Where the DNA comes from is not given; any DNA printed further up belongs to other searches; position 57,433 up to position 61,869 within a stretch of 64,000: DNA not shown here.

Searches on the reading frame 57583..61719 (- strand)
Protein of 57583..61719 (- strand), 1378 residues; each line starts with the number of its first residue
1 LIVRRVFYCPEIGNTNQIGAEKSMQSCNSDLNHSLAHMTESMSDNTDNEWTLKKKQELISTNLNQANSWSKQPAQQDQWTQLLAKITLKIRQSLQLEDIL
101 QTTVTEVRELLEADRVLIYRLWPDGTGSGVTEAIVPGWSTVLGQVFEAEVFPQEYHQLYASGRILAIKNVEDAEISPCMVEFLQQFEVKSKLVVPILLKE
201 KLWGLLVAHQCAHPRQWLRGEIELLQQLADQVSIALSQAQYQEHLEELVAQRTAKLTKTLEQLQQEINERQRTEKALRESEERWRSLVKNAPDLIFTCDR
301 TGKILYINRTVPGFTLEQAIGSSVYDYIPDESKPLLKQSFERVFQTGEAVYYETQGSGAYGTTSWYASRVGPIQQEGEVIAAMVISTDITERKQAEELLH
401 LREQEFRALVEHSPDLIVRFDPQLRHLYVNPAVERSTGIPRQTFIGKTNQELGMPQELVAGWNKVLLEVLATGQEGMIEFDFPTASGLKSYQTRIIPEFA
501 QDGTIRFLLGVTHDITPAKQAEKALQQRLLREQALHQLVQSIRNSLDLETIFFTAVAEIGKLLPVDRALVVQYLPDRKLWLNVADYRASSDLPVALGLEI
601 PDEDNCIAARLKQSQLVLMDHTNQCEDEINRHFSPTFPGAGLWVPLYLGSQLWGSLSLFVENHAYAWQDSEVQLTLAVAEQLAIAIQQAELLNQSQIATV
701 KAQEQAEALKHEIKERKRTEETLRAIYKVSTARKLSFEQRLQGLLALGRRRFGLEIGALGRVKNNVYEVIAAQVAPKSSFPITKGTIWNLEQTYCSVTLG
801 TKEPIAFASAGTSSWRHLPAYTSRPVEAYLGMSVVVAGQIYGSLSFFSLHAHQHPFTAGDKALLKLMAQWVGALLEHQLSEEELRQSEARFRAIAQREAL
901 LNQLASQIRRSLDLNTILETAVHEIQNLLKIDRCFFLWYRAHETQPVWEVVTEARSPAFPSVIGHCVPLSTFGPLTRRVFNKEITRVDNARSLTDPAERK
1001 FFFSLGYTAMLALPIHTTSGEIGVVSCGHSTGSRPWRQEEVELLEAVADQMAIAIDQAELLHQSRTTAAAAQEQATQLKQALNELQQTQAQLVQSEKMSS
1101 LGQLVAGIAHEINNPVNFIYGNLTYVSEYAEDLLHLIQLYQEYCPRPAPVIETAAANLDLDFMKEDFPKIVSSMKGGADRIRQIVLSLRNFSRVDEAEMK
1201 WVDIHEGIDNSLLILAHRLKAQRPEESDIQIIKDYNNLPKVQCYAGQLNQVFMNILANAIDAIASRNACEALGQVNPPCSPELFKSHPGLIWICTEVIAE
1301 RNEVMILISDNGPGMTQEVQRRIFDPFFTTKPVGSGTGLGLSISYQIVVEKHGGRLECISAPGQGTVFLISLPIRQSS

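Call 38: search_protein_families(library=pfam, proteins=[window:57583-61719:-])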
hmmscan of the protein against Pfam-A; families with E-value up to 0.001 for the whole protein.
window:57583-61719:- (1378 aa): 10 families
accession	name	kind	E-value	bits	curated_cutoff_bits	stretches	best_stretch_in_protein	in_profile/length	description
PF01590.32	GAF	-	1.8e-66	223.1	22.4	4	96-236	2-133/133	GAF domain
PF13185.12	GAF_2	-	5e-31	108.2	28.6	2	912-1056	2-136/136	GAF domain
PF08448.16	PAS_4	-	1.7e-30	105.9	23.1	2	289-394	2-110/110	PAS fold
PF13492.12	GAF_3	-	1.8e-25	90.2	27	2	96-237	2-128/129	GAF domain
PF02518.31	HATPase_c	-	9.6e-23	81.2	26.4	1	1247-1375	5-110/111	Histidine kinase-, DNA gyrase B-, and HSP90-like ATPase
PF00989.32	PAS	-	8.8e-15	55.1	22.6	2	282-349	1-71/113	PAS fold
PF13426.13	PAS_9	-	1.5e-11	44.9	27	1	292-391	1-103/103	PAS domain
PF13188.13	PAS_8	-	2.9e-09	36.9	21.8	0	406-442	3-41/65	PAS domain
PF08447.18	PAS_3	-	2.6e-05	24.8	25.6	0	313-380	13-83/89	PAS fold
PF00512.31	HisKA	-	0.00086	19.8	26.9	1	1101-1126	2-27/66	His Kinase A (phospho-acceptor) domain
